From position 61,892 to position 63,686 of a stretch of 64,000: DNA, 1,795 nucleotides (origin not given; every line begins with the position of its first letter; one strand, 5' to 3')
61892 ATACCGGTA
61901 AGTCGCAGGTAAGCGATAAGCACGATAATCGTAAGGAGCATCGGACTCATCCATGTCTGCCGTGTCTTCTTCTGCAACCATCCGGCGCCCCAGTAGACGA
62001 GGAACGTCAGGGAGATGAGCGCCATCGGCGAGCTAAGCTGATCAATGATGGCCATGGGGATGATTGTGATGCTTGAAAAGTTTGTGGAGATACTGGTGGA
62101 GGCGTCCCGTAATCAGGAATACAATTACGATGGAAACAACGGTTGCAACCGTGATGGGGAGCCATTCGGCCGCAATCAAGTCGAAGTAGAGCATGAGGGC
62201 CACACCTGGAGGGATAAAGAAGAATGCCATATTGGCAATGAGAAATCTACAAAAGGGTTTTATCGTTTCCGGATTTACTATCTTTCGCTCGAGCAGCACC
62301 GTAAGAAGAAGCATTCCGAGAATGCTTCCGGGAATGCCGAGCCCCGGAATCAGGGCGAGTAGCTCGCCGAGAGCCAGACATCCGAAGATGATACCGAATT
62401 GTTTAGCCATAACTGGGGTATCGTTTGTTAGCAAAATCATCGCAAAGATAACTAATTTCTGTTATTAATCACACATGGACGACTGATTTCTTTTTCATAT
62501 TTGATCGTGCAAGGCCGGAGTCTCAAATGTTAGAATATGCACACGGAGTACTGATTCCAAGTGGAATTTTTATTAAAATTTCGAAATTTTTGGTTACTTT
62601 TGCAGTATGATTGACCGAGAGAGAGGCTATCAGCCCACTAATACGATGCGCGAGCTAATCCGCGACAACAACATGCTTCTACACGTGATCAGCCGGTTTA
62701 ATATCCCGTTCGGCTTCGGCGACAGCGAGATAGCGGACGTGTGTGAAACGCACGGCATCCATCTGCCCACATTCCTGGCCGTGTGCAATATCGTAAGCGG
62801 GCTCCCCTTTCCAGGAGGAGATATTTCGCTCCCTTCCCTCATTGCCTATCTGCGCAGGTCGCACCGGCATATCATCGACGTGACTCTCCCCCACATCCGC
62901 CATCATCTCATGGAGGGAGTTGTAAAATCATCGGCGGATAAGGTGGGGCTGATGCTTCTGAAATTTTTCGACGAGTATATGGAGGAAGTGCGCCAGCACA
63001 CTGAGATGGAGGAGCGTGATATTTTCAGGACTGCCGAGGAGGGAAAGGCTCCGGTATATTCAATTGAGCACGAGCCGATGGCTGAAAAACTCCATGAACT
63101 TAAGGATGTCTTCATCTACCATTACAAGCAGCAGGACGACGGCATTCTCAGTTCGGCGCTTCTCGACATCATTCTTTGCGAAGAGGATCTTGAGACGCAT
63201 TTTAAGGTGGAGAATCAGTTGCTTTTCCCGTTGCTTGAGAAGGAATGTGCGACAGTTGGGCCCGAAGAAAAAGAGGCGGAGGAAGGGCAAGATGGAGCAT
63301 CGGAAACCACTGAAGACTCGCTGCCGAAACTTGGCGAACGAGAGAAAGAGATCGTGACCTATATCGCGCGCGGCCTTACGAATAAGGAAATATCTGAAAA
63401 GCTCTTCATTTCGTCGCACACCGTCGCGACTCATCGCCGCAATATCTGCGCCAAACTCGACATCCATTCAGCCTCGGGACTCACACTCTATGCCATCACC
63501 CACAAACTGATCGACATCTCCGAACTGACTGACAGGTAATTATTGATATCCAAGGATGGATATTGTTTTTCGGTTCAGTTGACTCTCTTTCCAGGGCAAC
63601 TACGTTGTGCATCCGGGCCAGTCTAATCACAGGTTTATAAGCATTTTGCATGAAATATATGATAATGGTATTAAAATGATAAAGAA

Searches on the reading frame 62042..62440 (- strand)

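Call 3: search_protein_families(library=pfam, proteins=[window:62042-62440:-], max_evalue=0.01)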
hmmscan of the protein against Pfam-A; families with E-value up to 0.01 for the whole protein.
window:62042-62440:- (132 aa): 2 families
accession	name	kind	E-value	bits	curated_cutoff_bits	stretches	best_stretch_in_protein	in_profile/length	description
PF03788.19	LrgA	-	6.7e-28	96.9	28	1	23-114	2-93/94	LrgA family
PF03419.18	Peptidase_U4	-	0.0074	16.1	28.4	1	27-123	48-142/284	Sporulation factor SpoIIGA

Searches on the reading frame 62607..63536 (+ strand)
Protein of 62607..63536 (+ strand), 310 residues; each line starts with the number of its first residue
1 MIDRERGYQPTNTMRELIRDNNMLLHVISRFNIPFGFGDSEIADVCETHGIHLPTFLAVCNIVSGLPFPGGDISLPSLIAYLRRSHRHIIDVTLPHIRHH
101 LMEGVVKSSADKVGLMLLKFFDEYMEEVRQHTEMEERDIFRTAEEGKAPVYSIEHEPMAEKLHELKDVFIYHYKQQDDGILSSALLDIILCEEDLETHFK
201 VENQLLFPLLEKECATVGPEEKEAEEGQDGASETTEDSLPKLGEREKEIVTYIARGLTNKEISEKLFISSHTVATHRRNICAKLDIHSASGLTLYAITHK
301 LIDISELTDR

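Call 3: search_protein_families(library=pfam, proteins=[window:62607-63536:+], max_evalue=0.01)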
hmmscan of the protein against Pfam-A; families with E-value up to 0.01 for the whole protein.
window:62607-63536:+ (310 aa): 4 families
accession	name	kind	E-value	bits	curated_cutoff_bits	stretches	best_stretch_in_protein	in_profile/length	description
PF00196.25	GerE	-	2.9e-17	62.5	23.5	1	242-296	3-57/57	Bacterial regulatory proteins, luxR family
PF01814.28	Hemerythrin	-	2.4e-07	31.7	25.3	1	78-210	2-127/127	Hemerythrin HHE cation binding domain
PF08281.18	Sigma70_r4_2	-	0.00022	21.2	25.7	1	238-284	7-54/54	Sigma-70, region 4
PF13384.12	HTH_23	-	0.0022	18.2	24.6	0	248-277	9-38/50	Homeodomain-like domain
